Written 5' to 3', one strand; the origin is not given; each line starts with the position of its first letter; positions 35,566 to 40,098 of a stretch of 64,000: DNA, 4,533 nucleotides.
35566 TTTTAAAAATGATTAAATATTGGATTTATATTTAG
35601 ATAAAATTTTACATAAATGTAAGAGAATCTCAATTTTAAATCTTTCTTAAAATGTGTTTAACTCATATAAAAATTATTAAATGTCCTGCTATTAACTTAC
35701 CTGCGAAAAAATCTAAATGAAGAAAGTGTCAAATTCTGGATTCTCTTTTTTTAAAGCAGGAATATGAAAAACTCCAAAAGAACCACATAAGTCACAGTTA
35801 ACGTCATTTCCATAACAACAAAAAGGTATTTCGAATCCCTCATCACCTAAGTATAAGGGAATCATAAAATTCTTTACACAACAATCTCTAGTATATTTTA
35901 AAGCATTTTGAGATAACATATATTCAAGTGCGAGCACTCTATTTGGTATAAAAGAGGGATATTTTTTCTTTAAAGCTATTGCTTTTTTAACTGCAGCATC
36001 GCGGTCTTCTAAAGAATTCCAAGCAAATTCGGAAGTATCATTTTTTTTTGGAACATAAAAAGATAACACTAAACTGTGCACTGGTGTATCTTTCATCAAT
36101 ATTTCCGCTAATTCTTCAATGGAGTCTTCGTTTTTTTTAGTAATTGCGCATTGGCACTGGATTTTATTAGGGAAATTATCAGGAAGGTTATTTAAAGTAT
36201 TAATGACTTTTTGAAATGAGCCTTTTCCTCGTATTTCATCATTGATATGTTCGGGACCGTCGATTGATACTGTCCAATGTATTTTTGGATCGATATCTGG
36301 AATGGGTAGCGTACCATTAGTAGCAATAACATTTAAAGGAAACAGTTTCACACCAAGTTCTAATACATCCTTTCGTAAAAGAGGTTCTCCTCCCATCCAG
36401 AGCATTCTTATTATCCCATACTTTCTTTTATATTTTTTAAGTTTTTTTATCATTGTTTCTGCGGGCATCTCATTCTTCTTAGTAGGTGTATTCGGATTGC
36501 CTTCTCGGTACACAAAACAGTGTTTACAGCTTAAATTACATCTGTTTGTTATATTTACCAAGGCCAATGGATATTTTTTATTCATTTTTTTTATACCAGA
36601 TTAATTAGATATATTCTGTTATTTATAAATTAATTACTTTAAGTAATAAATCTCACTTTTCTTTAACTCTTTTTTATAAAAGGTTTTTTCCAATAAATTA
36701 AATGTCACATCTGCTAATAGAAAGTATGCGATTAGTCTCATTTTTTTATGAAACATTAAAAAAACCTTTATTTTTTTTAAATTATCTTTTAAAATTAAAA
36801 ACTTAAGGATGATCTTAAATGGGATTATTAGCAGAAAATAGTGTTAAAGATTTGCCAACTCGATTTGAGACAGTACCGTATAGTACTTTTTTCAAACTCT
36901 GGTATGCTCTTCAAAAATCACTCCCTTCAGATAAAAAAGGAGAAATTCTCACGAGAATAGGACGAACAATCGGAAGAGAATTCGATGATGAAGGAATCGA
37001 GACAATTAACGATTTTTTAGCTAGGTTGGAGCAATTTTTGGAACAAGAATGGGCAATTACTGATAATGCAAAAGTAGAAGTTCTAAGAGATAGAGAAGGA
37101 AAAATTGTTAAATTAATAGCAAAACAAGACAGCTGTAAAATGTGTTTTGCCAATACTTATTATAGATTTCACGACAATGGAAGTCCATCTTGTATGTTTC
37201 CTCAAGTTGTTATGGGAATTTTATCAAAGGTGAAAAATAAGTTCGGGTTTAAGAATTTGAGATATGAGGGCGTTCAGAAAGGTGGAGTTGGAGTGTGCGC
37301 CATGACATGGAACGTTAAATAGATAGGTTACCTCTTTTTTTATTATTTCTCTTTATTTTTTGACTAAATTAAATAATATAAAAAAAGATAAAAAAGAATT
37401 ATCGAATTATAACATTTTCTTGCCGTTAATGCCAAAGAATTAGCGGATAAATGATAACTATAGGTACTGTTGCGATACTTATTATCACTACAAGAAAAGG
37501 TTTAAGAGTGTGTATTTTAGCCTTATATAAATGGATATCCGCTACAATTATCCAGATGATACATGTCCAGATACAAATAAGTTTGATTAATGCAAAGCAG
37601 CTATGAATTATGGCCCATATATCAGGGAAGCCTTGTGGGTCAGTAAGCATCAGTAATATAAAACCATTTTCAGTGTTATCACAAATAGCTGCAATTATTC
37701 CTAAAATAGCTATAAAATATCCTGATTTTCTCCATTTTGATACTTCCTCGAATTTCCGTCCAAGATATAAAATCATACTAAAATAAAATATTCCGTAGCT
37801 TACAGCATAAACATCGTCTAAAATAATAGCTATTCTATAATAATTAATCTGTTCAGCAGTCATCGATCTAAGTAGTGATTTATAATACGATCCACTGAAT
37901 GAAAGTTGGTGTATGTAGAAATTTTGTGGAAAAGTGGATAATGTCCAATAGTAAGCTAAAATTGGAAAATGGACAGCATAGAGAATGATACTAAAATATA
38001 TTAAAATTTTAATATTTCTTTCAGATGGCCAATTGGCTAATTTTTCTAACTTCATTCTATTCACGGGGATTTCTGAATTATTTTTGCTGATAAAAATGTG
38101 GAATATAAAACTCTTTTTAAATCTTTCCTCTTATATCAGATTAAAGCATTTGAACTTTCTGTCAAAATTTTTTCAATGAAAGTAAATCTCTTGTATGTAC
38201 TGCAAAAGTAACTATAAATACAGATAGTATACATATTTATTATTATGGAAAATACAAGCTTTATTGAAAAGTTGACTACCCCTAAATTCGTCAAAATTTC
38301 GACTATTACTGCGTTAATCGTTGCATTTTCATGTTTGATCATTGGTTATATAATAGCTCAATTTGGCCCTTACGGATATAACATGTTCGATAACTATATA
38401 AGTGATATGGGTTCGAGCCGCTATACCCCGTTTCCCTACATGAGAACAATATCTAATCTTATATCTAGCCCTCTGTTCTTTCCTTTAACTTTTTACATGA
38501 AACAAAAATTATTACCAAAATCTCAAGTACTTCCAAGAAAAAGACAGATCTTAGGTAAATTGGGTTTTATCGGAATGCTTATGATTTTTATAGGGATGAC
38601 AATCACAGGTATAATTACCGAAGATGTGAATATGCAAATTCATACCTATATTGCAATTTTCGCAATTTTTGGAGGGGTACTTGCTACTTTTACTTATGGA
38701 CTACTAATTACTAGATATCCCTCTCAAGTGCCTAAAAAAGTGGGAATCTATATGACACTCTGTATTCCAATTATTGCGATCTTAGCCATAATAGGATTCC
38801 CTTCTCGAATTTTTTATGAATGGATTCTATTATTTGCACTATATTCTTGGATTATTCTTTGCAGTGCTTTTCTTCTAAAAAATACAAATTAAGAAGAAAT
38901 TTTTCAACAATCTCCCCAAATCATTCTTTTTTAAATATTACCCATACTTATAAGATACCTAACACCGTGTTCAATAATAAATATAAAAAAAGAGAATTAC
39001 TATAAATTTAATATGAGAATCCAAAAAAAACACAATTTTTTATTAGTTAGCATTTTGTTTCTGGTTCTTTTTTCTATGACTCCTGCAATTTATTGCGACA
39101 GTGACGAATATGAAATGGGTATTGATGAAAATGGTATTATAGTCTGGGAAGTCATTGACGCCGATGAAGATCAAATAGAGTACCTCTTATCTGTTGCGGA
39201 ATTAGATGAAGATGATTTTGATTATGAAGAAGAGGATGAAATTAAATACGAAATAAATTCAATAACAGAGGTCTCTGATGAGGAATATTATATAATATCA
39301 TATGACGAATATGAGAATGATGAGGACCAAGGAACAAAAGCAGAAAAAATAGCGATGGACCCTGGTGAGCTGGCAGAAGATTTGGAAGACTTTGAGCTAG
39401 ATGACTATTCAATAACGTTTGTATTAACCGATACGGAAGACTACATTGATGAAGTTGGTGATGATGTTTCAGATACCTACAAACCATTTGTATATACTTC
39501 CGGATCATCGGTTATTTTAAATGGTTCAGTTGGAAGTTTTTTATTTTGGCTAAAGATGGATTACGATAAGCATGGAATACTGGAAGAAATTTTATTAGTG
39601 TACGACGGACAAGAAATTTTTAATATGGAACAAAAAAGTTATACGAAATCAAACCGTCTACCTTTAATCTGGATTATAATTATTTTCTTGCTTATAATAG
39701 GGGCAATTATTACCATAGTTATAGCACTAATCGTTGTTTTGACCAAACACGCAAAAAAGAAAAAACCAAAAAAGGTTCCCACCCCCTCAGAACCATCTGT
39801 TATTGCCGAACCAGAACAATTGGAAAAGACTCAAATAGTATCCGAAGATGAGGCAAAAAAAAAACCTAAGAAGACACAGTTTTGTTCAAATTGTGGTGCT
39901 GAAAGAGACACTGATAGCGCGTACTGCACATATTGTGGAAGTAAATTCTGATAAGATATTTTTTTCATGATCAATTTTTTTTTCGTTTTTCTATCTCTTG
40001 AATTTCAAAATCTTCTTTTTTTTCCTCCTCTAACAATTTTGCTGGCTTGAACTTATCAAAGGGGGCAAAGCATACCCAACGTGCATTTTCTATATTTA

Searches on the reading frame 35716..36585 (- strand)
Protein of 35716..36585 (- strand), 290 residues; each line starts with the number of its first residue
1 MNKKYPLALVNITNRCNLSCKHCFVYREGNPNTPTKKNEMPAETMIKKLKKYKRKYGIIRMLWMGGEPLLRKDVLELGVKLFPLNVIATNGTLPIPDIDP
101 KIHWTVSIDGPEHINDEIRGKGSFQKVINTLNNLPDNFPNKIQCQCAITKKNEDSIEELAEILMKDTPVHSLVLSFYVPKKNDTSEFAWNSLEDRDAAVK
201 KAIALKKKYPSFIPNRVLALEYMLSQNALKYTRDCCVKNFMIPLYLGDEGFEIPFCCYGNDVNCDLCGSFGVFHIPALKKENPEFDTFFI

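Call 15: search_protein_families(library=pfam, proteins=[window:35716-36585:-], max_evalue=0.01)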
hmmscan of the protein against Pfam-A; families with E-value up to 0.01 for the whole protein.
window:35716-36585:- (290 aa): 2 families
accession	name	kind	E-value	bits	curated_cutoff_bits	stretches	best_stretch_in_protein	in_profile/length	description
PF04055.27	Radical_SAM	-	3.6e-17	63.5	29.5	1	10-161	1-164/166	Radical SAM superfamily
PF13353.11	Fer4_12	-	0.0014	19.4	22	1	14-74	13-69/137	4Fe-4S single cluster domain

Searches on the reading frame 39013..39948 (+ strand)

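Call 15: search_protein_families(library=pfam, proteins=[window:39013-39948:+], max_evalue=0.01)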
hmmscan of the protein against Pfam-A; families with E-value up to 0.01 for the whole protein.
window:39013-39948:+ (312 aa): 10 families
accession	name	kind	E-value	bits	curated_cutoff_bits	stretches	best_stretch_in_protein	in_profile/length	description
PF13240.11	Zn_Ribbon_1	-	1.9e-06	27.9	25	1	290-311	1-22/23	zinc-ribbon domain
PF13248.11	Zn_ribbon_3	-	0.00062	19.6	27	1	291-312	5-26/26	zinc-ribbon domain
PF24460.1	DUF7575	-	0.0014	18.4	28.5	1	288-312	3-27/28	Domain of unknown function (DUF7575)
PF12773.13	DZR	-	0.0023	18.5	27.3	1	290-309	26-45/45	Double zinc ribbon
PF20193.3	DUF6556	-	0.004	17.8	28.1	1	228-299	34-105/113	Family of unknown function (DUF6556)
PF23535.1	Microp_apicomplexa_21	-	0.0041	17.6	27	0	203-265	8-68/76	Apicomplexa microprotein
PF13800.11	Sigma_reg_N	-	0.0052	17.5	26.3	0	212-248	9-40/91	Sigma factor regulator N-terminal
PF12420.13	DUF3671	-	0.0062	16.5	34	1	3-253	155-219/223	Fam-L, Fam-M like protein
PF17032.10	Zn_ribbon_15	-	0.0083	17.3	28.9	1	285-309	49-73/73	zinc-ribbon family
PF11807.13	UstYa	-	0.0096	16.2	25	0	215-285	9-79/220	Mycotoxin biosynthesis protein UstYa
